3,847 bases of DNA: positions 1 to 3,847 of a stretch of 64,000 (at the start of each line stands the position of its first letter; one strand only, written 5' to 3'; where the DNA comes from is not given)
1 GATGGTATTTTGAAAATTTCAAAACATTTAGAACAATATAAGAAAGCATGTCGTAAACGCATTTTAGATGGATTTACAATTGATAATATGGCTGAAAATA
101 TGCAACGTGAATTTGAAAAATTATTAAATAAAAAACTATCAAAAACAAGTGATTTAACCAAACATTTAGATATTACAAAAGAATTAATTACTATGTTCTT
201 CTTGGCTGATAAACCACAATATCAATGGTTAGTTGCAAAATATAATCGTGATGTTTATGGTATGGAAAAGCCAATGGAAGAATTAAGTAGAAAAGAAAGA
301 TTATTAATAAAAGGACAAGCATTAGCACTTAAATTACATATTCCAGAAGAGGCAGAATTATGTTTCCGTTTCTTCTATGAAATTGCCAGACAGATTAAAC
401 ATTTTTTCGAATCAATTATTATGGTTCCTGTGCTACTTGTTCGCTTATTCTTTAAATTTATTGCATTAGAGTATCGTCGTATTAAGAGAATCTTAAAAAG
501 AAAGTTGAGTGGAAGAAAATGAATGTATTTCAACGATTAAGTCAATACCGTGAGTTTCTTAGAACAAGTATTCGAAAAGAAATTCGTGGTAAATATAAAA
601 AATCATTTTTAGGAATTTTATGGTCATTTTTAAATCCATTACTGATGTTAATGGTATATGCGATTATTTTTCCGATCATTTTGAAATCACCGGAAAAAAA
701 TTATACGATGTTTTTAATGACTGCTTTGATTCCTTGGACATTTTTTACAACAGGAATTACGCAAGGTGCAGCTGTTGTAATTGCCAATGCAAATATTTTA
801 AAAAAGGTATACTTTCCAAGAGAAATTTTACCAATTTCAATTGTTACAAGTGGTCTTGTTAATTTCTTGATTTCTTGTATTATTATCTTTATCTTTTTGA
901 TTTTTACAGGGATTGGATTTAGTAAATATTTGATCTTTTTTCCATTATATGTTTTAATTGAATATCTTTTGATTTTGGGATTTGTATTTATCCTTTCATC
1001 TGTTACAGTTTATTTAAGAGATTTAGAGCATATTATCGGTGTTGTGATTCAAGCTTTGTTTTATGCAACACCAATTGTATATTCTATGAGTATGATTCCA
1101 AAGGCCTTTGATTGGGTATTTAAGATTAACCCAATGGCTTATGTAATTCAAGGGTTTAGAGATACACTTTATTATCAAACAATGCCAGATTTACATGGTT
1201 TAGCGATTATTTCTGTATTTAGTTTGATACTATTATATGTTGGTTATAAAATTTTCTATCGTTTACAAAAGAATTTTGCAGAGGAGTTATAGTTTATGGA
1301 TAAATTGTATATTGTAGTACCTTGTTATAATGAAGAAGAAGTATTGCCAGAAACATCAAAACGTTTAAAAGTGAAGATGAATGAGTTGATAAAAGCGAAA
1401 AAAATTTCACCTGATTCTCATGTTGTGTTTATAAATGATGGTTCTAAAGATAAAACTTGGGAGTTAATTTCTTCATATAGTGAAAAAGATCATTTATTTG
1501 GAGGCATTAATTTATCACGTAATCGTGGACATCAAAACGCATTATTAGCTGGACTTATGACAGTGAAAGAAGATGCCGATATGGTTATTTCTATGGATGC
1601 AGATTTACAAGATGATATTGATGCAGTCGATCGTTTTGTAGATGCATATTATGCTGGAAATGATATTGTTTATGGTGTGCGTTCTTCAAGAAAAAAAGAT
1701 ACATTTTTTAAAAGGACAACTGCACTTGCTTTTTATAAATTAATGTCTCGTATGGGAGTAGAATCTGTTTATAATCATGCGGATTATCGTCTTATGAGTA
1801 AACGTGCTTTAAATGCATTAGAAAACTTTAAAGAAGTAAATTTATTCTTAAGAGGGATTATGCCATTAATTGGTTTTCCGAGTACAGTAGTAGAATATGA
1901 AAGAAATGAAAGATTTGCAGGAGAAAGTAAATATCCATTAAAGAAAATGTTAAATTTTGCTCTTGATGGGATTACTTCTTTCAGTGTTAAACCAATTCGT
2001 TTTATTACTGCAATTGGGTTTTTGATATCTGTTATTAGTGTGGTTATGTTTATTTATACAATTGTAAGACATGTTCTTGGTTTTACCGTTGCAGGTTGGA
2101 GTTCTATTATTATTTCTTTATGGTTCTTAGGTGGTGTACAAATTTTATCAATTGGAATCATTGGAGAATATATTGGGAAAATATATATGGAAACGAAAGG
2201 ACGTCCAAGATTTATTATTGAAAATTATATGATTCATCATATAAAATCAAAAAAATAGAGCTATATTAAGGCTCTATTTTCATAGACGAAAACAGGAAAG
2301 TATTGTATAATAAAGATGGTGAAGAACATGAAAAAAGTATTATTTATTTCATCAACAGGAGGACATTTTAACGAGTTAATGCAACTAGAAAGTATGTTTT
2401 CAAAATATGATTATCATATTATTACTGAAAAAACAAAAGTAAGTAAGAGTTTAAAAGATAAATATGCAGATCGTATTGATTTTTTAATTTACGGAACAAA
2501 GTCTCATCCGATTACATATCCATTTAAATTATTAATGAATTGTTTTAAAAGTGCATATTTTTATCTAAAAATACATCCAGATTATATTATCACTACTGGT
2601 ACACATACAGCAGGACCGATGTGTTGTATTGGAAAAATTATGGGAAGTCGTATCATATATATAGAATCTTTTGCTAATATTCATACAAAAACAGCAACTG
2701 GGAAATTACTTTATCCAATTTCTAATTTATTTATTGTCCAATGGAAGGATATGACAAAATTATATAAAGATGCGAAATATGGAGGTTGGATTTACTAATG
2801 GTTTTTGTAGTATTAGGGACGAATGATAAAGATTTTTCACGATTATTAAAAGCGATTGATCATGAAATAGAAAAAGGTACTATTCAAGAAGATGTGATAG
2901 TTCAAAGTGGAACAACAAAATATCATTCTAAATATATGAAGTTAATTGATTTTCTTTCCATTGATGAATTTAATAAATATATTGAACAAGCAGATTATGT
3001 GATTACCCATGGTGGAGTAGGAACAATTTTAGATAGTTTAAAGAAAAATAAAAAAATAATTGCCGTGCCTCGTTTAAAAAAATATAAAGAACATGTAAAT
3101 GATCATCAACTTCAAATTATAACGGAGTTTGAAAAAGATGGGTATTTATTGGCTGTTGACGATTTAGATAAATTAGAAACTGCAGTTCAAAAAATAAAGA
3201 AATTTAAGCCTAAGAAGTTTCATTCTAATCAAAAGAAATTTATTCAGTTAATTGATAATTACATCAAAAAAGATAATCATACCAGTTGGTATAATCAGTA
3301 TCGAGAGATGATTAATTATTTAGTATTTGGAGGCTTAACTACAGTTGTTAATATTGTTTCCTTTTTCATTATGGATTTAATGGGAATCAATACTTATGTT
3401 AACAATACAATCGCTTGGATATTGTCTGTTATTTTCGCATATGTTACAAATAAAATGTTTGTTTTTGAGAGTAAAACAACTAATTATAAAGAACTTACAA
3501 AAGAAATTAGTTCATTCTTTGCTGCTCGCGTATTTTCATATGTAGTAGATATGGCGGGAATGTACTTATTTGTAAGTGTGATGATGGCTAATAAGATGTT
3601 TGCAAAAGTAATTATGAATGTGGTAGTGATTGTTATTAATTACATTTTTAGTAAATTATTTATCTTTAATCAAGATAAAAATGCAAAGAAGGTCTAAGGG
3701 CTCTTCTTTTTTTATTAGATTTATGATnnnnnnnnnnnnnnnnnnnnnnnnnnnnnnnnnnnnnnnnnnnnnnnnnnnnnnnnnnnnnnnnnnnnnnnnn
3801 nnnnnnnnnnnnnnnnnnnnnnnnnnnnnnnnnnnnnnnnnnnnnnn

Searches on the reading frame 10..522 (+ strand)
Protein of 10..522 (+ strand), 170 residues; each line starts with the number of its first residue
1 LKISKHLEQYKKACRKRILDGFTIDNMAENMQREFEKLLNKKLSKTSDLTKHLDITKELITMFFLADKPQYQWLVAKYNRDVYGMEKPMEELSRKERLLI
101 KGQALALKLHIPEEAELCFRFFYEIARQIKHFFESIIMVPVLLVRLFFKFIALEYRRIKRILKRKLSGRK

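Call 5: search_protein_families(library=pfam, proteins=[window:10-522:+], max_evalue=0.01)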
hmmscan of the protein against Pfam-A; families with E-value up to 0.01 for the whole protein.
window:10-522:+ (170 aa): 0 families

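Call 6: search_protein_families(library=ncbifam, proteins=[window:10-522:+], max_evalue=0.1)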
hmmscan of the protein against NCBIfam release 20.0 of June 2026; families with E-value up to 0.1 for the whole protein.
window:10-522:+ (170 aa): 1 family
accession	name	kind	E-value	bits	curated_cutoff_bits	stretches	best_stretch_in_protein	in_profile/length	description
TIGR02125.1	CytB-hydogenase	equivalog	0.061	12.8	121.5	1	98-162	21-84/212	Ni/Fe-hydrogenase, b-type cytochrome subunit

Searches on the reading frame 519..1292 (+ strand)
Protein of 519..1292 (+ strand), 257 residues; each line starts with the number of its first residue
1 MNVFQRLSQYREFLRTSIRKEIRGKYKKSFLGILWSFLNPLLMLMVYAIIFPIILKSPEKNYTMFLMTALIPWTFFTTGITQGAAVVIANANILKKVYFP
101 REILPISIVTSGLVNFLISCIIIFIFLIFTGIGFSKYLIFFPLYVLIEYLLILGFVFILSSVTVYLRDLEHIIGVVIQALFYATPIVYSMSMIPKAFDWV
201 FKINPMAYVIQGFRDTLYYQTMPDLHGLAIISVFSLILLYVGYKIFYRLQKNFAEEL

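Call 5: search_protein_families(library=pfam, proteins=[window:519-1292:+], max_evalue=0.01)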
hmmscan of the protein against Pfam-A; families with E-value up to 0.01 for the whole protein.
window:519-1292:+ (257 aa): 2 families
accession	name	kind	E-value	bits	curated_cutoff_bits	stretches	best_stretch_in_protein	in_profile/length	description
PF01061.29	ABC2_membrane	-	8.7e-22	78.1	26.9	1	14-218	3-211/211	ABC-2 type transporter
PF12698.13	ABC2_membrane_3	-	1.1e-08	35.1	31.6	1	55-239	153-345/347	ABC-2 family transporter protein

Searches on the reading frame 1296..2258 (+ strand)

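Call 5: search_protein_families(library=pfam, proteins=[window:1296-2258:+], max_evalue=0.01)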
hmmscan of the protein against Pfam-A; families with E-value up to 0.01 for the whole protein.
window:1296-2258:+ (320 aa): 1 family
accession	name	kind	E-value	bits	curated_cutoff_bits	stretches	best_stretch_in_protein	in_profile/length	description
PF00535.33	Glycos_transf_2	-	3.9e-25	89.2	23.3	1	6-173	2-165/168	Glycosyl transferase family 2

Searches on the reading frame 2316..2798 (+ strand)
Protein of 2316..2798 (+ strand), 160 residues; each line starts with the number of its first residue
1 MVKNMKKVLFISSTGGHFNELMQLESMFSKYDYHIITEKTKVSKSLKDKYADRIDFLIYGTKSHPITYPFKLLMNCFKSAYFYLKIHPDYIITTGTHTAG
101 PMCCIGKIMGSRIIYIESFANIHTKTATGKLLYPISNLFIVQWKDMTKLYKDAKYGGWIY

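Call 5: search_protein_families(library=pfam, proteins=[window:2316-2798:+], max_evalue=0.01)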
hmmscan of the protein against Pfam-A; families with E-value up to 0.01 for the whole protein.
window:2316-2798:+ (160 aa): 1 family
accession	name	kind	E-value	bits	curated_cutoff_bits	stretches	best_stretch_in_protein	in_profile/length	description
PF08660.17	Alg14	-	2.4e-16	60.7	27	1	63-158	69-170/171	Oligosaccharide biosynthesis protein Alg14 like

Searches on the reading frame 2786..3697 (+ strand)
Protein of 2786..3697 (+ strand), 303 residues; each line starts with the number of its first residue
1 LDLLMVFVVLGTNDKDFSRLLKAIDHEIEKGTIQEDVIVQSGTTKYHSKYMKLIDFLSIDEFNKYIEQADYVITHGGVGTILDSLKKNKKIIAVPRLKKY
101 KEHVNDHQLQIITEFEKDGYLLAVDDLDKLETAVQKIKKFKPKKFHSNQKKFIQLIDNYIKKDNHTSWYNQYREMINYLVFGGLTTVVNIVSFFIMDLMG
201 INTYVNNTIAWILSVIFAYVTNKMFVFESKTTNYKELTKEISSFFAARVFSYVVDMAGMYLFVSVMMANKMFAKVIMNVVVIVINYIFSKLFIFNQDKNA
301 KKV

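Call 5: search_protein_families(library=pfam, proteins=[window:2786-3697:+], max_evalue=0.01)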
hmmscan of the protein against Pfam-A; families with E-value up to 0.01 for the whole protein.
window:2786-3697:+ (303 aa): 3 families
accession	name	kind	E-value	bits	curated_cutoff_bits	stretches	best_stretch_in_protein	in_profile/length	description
PF04138.20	GtrA_DPMS_TM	-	3.4e-21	76.1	26.1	1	178-294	2-117/117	GtrA/DPMS, transmembrane domain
PF04101.22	Glyco_tran_28_C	-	2.3e-16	60.7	22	1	5-151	1-154/166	Glycosyltransferase family 28 C-terminal domain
PF20990.2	DUF2207_C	-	0.0055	16.9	33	1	93-244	59-206/247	Predicted membrane protein (DUF2207) C-terminal domain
